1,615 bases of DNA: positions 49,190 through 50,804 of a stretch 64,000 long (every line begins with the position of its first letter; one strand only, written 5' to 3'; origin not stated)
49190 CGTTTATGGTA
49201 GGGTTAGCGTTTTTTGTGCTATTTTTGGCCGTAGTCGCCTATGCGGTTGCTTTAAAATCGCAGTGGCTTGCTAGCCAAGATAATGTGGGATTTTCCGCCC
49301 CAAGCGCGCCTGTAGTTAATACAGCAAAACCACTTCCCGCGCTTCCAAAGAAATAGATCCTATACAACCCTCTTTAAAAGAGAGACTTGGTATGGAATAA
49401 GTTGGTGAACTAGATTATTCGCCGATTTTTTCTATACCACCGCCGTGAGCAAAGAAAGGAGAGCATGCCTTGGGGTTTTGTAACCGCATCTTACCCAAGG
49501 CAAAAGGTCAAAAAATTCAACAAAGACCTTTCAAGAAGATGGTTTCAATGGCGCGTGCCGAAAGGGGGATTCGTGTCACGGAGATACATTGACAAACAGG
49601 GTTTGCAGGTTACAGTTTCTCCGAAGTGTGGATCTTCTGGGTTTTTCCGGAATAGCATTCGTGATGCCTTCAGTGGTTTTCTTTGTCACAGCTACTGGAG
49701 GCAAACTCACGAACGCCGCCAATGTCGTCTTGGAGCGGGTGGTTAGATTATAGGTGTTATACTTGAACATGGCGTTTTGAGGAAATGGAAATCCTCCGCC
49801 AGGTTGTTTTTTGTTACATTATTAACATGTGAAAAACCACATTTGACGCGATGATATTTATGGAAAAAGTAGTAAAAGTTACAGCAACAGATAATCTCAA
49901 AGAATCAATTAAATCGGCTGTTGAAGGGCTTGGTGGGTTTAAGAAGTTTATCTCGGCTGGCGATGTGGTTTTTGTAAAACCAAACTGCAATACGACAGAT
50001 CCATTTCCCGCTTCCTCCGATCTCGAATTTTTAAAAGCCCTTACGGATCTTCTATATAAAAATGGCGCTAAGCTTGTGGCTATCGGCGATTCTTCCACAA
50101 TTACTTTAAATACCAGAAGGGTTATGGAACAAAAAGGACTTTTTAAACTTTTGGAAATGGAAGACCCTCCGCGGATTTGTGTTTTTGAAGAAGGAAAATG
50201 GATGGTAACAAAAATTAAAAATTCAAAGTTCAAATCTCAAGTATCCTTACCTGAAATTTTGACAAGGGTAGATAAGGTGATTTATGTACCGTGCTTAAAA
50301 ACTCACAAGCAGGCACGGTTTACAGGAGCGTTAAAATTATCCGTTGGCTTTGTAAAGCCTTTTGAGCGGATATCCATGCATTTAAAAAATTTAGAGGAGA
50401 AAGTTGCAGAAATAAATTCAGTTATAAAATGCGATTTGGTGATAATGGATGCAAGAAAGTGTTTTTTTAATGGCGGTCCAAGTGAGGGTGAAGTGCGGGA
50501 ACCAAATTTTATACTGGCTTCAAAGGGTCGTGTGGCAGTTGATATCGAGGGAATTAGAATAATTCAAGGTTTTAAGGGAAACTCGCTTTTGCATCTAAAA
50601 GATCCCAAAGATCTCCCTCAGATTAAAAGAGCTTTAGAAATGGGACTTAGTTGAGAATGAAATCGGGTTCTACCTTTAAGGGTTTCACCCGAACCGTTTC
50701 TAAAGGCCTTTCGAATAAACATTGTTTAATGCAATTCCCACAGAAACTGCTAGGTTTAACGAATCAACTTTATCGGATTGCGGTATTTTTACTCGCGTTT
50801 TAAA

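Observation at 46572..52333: A 5.7-kb accessory island with two toxin-antitoxin modules splits the conserved rpsL-rpsG-fusA-tuf (str) operon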

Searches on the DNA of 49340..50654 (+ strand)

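Call 69: search_rna_families(source=L085, start=9300, end=9800, threshold=evalue, max_evalue=10)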
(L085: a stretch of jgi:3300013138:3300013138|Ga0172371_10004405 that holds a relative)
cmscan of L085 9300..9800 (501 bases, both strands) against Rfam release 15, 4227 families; matches with E-value up to 10: 3.
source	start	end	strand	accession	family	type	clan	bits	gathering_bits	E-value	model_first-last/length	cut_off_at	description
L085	9301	9420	+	RF00340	SNORA36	Gene; snRNA; snoRNA; HACA-box;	CL00035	14.2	43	9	1-132/132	no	Small nucleolar RNA SNORA36 family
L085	9365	9404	+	RF04156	MIR2670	Gene; miRNA;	-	13.3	117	3.1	1-200/200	no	MIR2670 microRNA precursor family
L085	9306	9441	-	RF01909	CDKN2B-AS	Gene; lncRNA;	-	13.3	80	6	1-150/150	no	CDKN2B antisense RNA 1 intronic convserved region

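Call 70: search_rna_families(source=L081, start=9500, end=10050, threshold=evalue, max_evalue=10)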
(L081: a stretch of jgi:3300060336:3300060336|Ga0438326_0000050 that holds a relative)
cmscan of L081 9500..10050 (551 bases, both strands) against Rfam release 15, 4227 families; matches with E-value up to 10: 4.
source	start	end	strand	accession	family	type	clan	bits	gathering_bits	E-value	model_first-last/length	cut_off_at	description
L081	9642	9735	+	RF00063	SscA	Gene;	-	17.5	60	3.3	1-96/96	no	SscA RNA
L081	9571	9634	-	RF03310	mir-1544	Gene; miRNA;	-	16.1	46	1.8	1-59/59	no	mir-1544 microRNA precursor family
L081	9689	9721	+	RF03904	MIR7991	Gene; miRNA;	-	15.4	58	3.4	1-47/47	no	MIR7991 microRNA precursor family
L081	9580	9626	+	RF03310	mir-1544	Gene; miRNA;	-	13.7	46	7.8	8-50/59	no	mir-1544 microRNA precursor family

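Call 71: search_rna_families(source=window, start=49340, end=49870, threshold=evalue, max_evalue=10)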
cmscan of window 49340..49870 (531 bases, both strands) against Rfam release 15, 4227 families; matches with E-value up to 10: 3.
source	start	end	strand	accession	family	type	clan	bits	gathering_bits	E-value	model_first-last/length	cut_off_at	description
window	49801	49842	+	RF03995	mir-7957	Gene; miRNA;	-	16.4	76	3.9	1-59/59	no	mir-7957 microRNA precursor family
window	49488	49545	+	RF01769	greA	Cis-reg; leader;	-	13.9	60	7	1-124/124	no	Enterobacteria greA leader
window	49728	49870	+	RF04207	MIR5048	Gene; miRNA;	-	12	160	1.8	1-149/356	3'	MIR5048 microRNA precursor family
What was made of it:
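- On Any Rfam 15 RNA family (including tmRNA, T-box, riboswitches, group I/II introns, OLE/ROOL/GOLLD/raiA/HEARO, r-protein leaders): Only noise at 12-18 bits and E = 1.8-9 for the window, L081 and L085 copies (calls 69-71).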
